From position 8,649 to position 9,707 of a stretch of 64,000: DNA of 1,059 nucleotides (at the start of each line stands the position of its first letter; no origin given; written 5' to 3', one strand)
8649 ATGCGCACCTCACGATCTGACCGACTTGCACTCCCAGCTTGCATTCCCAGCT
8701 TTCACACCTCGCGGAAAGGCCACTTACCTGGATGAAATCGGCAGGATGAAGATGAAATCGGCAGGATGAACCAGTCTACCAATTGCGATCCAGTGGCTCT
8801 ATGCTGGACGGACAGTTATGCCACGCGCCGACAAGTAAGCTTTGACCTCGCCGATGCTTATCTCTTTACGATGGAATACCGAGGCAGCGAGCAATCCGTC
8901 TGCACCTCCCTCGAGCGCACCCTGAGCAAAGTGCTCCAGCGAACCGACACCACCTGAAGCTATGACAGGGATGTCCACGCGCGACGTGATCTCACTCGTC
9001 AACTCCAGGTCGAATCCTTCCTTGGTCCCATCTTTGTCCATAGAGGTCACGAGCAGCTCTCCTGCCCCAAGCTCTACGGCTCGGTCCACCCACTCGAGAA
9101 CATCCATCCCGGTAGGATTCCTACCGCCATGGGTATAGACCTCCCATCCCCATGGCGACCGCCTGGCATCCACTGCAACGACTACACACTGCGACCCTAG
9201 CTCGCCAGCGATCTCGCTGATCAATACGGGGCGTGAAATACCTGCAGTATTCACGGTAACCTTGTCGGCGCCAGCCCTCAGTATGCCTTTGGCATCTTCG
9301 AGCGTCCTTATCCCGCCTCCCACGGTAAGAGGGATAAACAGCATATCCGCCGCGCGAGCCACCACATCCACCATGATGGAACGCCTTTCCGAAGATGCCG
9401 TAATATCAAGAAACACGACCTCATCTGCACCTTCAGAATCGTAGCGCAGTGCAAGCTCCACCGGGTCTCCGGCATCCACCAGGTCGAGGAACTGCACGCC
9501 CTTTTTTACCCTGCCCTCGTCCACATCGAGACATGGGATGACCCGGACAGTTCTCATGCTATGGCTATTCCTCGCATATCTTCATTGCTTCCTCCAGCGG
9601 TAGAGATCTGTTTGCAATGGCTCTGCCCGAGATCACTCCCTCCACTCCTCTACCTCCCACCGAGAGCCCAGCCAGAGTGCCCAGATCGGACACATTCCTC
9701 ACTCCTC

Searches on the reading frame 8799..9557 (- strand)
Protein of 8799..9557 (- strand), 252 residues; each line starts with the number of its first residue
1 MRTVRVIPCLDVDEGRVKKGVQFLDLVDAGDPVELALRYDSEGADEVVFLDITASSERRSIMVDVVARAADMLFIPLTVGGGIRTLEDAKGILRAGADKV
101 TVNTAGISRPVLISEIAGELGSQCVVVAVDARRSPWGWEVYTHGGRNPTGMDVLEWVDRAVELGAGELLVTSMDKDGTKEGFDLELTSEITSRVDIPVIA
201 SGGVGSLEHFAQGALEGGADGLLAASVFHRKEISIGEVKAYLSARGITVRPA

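Call 55: find_encoding_contigs(protein=window:8799-9557:-, flank=10000, max_places=10)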
Protein window:8799-9557:- (252 aa): 22 contigs read that carry it; 3 places shown.
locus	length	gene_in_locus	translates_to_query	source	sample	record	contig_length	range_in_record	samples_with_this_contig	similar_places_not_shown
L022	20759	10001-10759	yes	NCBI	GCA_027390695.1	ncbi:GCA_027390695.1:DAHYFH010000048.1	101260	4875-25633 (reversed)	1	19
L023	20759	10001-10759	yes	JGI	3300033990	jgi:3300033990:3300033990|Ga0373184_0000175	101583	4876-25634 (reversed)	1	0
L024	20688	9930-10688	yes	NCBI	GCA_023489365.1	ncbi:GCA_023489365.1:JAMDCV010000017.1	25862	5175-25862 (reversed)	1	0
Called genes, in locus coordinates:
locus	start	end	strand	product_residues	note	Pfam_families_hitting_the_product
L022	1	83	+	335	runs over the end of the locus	PF00034:Cytochrom_C (faint), PF13442:Cytochrome_CBB3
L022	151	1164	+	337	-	PF19297:QcrA_N, PF00355:Rieske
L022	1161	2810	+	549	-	PF00033:Cytochrome_B, PF13631:Cytochrom_B_N_2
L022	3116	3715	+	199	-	PF05724:TPMT, PF03848:TehB, PF13489:Methyltransf_23, PF08241:Methyltransf_11, PF08242:Methyltransf_12, PF13649:Methyltransf_25, PF13847:Methyltransf_31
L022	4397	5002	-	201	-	PF01323:DSBA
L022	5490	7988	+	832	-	PF00815:Histidinol_dh, PF00155:Aminotran_1_2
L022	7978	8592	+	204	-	PF00475:IGPD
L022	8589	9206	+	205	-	PF00117:GATase, PF01174:SNO (faint), PF07685:GATase_3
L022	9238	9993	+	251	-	PF00977:His_biosynth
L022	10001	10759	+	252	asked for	PF00977:His_biosynth, PF05690:ThiG (faint), PF01207:Dus (faint), PF02581:TMP-TENI (faint), PF03060:NMO (faint)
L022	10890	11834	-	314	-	-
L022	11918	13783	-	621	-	PF17767:NAPRTase_N, PF00857:Isochorismatase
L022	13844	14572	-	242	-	PF01996:F420_ligase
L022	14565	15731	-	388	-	PF01933:CofD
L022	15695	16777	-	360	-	PF12679:ABC2_membrane_2, PF12730:ABC2_membrane_4, PF10920:DUF2705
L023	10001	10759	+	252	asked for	PF00977:His_biosynth, PF05690:ThiG (faint), PF01207:Dus (faint), PF02581:TMP-TENI (faint), PF03060:NMO (faint)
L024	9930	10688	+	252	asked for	PF00977:His_biosynth, PF05690:ThiG (faint), PF01207:Dus (faint), PF02581:TMP-TENI (faint), PF03060:NMO (faint)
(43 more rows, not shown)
